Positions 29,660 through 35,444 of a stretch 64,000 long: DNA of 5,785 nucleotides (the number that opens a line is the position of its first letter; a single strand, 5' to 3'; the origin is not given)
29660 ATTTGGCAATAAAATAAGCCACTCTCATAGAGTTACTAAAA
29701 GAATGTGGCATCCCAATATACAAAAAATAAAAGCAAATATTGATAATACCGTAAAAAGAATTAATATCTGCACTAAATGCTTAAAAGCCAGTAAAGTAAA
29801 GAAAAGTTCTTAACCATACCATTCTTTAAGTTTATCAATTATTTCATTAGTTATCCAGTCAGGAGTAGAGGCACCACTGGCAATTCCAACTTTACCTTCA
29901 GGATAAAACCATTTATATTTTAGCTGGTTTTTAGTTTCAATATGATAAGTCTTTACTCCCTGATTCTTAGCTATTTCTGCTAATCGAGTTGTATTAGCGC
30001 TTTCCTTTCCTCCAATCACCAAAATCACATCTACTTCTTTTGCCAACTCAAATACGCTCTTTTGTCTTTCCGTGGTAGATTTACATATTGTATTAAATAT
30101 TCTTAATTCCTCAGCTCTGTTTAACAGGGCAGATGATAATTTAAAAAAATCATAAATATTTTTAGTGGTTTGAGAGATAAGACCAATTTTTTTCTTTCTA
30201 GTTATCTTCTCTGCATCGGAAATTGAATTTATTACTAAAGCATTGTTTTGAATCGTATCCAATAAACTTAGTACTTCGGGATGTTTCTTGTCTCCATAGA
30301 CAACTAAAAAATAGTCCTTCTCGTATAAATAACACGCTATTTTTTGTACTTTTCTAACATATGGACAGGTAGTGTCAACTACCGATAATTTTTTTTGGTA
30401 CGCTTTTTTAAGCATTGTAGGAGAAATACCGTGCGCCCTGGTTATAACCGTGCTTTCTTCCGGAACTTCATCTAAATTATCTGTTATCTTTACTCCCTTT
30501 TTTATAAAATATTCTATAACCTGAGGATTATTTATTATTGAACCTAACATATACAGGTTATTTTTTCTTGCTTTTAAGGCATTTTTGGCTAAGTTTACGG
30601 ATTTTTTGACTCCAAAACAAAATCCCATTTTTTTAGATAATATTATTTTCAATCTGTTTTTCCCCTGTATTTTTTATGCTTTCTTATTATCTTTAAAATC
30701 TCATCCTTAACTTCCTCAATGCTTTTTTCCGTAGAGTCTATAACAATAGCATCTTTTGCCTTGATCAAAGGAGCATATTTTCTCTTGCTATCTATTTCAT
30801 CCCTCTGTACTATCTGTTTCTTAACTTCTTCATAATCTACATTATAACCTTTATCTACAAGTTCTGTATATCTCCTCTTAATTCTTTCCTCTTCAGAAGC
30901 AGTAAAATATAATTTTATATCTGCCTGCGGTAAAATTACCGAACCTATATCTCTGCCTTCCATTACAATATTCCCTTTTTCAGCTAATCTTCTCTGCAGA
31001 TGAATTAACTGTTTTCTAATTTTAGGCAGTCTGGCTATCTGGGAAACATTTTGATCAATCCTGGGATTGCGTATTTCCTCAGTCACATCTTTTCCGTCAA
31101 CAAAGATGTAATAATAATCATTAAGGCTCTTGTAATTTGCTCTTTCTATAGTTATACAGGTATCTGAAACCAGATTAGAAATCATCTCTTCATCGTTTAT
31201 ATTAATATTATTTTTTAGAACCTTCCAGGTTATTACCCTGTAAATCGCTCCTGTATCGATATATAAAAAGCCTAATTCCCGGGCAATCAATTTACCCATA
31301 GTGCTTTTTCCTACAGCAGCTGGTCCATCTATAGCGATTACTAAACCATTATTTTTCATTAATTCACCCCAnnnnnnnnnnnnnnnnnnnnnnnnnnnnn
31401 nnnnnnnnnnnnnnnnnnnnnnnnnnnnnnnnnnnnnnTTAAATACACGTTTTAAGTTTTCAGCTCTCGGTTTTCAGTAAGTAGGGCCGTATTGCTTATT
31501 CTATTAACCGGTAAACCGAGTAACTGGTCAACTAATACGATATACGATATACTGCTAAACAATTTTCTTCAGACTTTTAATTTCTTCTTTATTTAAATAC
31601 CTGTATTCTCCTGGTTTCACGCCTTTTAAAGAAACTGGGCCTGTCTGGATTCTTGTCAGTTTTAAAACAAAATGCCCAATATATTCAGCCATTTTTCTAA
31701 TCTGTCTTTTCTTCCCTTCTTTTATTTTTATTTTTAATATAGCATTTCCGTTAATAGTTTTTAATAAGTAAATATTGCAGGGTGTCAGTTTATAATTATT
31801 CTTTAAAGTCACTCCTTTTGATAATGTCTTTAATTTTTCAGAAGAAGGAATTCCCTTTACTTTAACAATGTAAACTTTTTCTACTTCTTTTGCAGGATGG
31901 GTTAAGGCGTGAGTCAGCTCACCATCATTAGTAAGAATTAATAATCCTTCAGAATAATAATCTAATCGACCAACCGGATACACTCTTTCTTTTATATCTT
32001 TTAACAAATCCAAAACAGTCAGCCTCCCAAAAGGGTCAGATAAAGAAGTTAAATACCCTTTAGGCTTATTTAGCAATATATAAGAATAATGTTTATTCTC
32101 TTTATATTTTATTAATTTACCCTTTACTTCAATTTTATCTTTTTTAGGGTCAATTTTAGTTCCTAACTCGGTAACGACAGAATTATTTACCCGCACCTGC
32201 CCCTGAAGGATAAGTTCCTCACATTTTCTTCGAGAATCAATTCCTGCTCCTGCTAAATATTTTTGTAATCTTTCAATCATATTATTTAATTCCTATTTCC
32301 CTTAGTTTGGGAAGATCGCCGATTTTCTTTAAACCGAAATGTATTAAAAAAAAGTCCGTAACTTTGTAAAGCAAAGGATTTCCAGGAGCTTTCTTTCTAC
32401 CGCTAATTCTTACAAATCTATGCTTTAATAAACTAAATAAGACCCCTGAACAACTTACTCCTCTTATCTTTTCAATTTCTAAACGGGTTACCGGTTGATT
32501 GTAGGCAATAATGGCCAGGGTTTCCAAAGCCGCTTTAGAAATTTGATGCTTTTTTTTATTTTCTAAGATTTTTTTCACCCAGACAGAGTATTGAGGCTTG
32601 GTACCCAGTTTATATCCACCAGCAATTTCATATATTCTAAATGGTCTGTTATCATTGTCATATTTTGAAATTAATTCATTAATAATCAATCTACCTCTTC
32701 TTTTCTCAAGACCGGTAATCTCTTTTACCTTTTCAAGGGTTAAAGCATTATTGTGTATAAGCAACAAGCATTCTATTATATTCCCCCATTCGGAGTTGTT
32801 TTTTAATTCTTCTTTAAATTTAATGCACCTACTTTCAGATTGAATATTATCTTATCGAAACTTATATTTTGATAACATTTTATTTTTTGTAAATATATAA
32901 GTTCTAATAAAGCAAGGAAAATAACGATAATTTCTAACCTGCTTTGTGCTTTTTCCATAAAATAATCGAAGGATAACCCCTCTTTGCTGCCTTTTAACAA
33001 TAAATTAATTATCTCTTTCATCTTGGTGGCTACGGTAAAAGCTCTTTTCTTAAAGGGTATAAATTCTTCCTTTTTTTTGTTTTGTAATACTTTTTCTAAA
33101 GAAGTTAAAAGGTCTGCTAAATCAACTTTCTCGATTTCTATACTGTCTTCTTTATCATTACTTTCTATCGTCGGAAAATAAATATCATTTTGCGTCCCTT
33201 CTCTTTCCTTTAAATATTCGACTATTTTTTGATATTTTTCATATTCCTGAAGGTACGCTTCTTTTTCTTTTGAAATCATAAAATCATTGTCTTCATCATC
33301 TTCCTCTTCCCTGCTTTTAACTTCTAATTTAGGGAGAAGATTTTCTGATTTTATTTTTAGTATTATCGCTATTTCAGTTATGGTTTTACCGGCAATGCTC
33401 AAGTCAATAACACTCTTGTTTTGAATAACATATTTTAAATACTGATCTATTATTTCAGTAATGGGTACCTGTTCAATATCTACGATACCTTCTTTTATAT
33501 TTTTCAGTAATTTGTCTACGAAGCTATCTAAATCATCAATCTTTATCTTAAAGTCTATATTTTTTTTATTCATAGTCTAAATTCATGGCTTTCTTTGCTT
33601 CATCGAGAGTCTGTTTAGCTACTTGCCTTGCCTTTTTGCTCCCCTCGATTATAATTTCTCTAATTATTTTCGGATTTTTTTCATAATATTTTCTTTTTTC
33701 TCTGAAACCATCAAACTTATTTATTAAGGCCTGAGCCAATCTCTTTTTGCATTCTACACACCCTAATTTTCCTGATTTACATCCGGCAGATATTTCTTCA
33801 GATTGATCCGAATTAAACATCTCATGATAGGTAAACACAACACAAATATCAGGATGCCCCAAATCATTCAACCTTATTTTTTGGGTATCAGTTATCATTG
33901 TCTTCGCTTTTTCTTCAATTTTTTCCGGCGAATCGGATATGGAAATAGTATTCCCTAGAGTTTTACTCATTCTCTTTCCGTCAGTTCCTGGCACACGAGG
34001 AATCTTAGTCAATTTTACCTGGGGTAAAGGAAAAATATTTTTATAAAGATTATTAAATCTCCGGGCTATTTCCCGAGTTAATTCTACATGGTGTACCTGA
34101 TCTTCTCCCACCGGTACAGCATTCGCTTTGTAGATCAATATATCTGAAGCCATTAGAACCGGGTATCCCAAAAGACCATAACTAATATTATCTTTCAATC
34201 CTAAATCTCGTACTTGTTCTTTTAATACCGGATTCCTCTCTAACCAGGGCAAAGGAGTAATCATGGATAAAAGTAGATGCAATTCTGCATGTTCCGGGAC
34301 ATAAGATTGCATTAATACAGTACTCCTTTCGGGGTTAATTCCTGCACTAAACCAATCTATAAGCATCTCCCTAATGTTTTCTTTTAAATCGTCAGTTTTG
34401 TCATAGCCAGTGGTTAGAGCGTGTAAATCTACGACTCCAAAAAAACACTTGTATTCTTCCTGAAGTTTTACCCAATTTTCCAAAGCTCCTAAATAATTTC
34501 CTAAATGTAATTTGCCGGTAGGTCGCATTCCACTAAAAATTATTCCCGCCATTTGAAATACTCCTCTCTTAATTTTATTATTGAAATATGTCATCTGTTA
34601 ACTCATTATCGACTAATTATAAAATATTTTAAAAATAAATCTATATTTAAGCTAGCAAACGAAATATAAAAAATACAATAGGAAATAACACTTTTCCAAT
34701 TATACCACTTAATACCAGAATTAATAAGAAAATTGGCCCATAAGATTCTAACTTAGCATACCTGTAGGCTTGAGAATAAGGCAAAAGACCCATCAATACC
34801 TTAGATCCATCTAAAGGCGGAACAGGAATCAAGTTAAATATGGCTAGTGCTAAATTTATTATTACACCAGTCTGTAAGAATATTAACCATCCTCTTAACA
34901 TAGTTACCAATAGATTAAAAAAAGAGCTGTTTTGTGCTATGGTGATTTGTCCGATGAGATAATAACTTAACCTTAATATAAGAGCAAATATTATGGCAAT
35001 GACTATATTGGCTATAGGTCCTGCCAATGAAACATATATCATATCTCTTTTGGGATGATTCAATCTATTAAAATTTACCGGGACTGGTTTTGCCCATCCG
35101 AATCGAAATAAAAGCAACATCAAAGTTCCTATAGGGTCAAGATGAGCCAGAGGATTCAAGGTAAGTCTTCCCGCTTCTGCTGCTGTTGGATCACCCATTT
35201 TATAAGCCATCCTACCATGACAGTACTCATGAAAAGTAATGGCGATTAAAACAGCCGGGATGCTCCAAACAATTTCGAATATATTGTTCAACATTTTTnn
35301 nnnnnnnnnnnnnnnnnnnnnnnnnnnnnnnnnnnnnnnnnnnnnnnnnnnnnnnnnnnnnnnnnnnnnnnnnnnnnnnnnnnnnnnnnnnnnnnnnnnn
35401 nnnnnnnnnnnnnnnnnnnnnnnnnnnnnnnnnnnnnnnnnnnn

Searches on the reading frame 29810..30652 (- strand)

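Call 37: search_protein_families(library=ncbifam, proteins=[window:29810-30652:-], max_evalue=1e-8)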
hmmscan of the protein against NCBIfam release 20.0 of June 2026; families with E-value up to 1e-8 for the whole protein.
window:29810-30652:- (280 aa): 8 families
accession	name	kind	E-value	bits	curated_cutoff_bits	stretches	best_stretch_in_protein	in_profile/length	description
NF000907.0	PRK00087.1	equivalog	4.1e-98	329.3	624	1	1-277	1-277/671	bifunctional 4-hydroxy-3-methylbut-2-enyl diphosphate reductase/30S ribosomal protein S1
TIGR00216.1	ispH_lytB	equivalog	6.8e-87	291.2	187.85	1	2-277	1-281/282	4-hydroxy-3-methylbut-2-enyl diphosphate reductase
NF009024.0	PRK12360.1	equivalog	1.3e-86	290.5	387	1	1-277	1-280/281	4-hydroxy-3-methylbut-2-enyl diphosphate reductase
NF002187.0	PRK01045.1-1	equivalog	3.4e-86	288.9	276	1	1-277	1-277/282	4-hydroxy-3-methylbut-2-enyl diphosphate reductase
NF002188.0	PRK01045.1-2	equivalog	3.8e-62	210.1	420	1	1-278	1-284/315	4-hydroxy-3-methylbut-2-enyl diphosphate reductase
NF002190.0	PRK01045.1-4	subfamily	1.1e-60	205.2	389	1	1-278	7-292/321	4-hydroxy-3-methylbut-2-enyl diphosphate reductase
NF002189.0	PRK01045.1-3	equivalog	3.7e-56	190.4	444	1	2-277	15-295/326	4-hydroxy-3-methylbut-2-enyl diphosphate reductase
NF009911.0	PRK13371.1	equivalog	1.6e-45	155.9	440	2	2-152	56-212/405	4-hydroxy-3-methylbut-2-enyl diphosphate reductase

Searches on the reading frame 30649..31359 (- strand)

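Call 37: search_protein_families(library=ncbifam, proteins=[window:30649-31359:-], max_evalue=1e-8)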
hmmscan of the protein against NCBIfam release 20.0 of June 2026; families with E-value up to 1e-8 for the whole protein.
window:30649-31359:- (236 aa): 5 families
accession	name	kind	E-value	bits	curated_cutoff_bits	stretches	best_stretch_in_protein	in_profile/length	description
NF010004.0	PRK13477.1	equivalog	4.4e-75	253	524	1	7-230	287-508/514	bifunctional pantoate--beta-alanine ligase/(d)CMP kinase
TIGR00017.1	cmk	equivalog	9.9e-73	244.4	135.55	1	6-223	3-215/217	(d)CMP kinase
NF008816.0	PRK11860.1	equivalog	4.8e-55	186.9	943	1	7-231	445-660/662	bifunctional 3-phosphoshikimate 1-carboxyvinyltransferase/cytidylate kinase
NF007071.0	PRK09518.1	equivalog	3.5e-52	177.9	953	1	4-227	3-227/706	bifunctional cytidylate kinase/GTPase Der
TIGR02173.1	cyt_kin_arch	equivalog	1.2e-10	41.7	102.1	0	106-223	49-166/169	(d)CMP kinase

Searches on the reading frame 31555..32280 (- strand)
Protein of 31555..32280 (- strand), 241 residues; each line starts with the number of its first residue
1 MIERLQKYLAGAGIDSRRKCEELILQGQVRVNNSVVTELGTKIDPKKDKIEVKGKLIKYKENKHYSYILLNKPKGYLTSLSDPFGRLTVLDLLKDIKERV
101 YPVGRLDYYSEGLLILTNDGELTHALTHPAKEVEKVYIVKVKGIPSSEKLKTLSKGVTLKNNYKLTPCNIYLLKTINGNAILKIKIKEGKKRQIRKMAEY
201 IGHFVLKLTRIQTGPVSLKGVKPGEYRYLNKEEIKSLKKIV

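Call 37: search_protein_families(library=ncbifam, proteins=[window:31555-32280:-], max_evalue=1e-8)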
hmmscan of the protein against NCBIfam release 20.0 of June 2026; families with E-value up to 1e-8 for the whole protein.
window:31555-32280:- (241 aa): 6 families
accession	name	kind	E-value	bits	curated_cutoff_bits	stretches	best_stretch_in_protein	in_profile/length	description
TIGR00093.1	TIGR00093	subfamily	4.5e-48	163.1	109.3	1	71-230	1-160/161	pseudouridine synthase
NF007976.1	PRK10700.1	equivalog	7.4e-40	136.9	290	1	1-241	1-244/291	23S rRNA pseudouridine(2605) synthase RluB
NF007784.0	PRK10475.1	equivalog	1.5e-39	135.7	318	1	4-240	8-235/290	23S rRNA pseudouridine(2604) synthase RluF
NF008097.0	PRK10839.1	equivalog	7.3e-34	117.4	275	1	4-238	2-231/232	16S rRNA pseudouridine(516) synthase RsuA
NF008487.1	PRK11394.1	equivalog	2.4e-28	99.1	284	1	59-228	22-203/206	23S rRNA pseudouridine(2457) synthase RluE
TIGR00005.1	rluA_subfam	subfamily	5.6e-09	35.7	192.7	0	6-204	9-236/298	RluA family pseudouridine synthase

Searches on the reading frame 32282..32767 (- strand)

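Call 37: search_protein_families(library=ncbifam, proteins=[window:32282-32767:-], max_evalue=1e-8)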
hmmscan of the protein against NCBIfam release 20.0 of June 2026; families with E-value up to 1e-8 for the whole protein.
window:32282-32767:- (161 aa): 2 families
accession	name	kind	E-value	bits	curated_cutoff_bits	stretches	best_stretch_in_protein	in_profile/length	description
TIGR00281.1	TIGR00281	equivalog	8.6e-34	116.8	89.2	1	8-157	17-166/186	SMC-Scp complex subunit ScpB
NF001106.1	PRK00135.2-1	exception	8.5e-33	113.8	300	1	6-156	215-366/377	SMC-Scp complex subunit ScpB, long form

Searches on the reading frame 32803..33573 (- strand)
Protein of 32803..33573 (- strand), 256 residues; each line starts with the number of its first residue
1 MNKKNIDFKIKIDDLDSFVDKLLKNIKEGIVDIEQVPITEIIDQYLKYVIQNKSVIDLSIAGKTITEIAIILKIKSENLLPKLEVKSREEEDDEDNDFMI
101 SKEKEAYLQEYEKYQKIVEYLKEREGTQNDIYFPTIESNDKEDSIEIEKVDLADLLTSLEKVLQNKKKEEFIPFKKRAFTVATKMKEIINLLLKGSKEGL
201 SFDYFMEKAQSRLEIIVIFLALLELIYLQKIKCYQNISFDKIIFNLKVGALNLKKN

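Call 37: search_protein_families(library=ncbifam, proteins=[window:32803-33573:-], max_evalue=1e-8)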
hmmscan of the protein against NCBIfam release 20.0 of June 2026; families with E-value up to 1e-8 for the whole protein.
window:32803-33573:- (256 aa): 4 families
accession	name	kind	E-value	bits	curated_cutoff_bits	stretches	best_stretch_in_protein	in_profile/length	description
NF000995.0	PRK00104.1-4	equivalog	9.7e-31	107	315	1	7-245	4-244/251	segregation/condensation protein A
NF000994.0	PRK00104.1-3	equivalog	1.6e-26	93.4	234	1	8-245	4-239/246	segregation/condensation protein A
NF000993.0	PRK00104.1-2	equivalog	4.9e-24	85.3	268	1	9-245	2-231/237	segregation/condensation protein A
NF000992.0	PRK00104.1-1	equivalog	6.4e-23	81.6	417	1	7-244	2-240/247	segregation/condensation protein A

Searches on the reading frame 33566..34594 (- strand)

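Call 37: search_protein_families(library=ncbifam, proteins=[window:33566-34594:-], max_evalue=1e-8)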
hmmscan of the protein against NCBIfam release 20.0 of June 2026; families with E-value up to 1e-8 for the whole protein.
window:33566-34594:- (342 aa): 10 families
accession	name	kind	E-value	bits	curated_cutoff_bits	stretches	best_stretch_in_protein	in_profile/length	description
NF008922.0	PRK12283.1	equivalog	2e-127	425.4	572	2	17-184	4-171/400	tryptophan--tRNA ligase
TIGR00233.1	trpS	equivalog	1e-88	297.8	176.75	1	18-338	4-327/328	tryptophan--tRNA ligase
NF009207.0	PRK12556.1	equivalog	2e-64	217.6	479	1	17-338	4-330/332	tryptophan--tRNA ligase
NF008923.0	PRK12284.1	equivalog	3.4e-57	194.2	597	1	19-339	5-331/431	tryptophan--tRNA ligase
NF008925.0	PRK12285.1-2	equivalog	1.2e-27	96.9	451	1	19-306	65-355/365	tryptophan--tRNA ligase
NF008927.0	PRK12285.1-4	equivalog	4.5e-19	68.7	478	1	18-318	75-373/385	tryptophan--tRNA ligase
NF008924.0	PRK12285.1-1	equivalog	2.7e-16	59.8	644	1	19-319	76-370/381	tryptophan--tRNA ligase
NF008926.0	PRK12285.1-3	equivalog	7.8e-16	58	320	0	203-305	312-421/429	tryptophan--tRNA ligase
NF008928.0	PRK12285.1-5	equivalog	2.5e-11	42.8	891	0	204-306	405-514/530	tryptophan--tRNA ligase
NF006330.0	PRK08560.1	equivalog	2.1e-10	40.2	220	1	20-304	36-331/342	tyrosine--tRNA ligase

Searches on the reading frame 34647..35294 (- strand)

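Call 37: search_protein_families(library=ncbifam, proteins=[window:34647-35294:-], max_evalue=1e-8)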
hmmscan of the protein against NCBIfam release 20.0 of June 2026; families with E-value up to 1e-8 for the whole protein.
window:34647-35294:- (215 aa): 0 families

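Call 39: search_protein_families(library=pfam, proteins=[window:34647-35294:-], max_evalue=0.000001)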
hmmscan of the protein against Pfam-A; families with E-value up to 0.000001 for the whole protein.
window:34647-35294:- (215 aa): 1 family
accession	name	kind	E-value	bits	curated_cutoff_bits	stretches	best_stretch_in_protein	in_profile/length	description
PF02163.28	Peptidase_M50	-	3.5e-13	49.8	27.2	1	14-177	5-201/221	Peptidase family M50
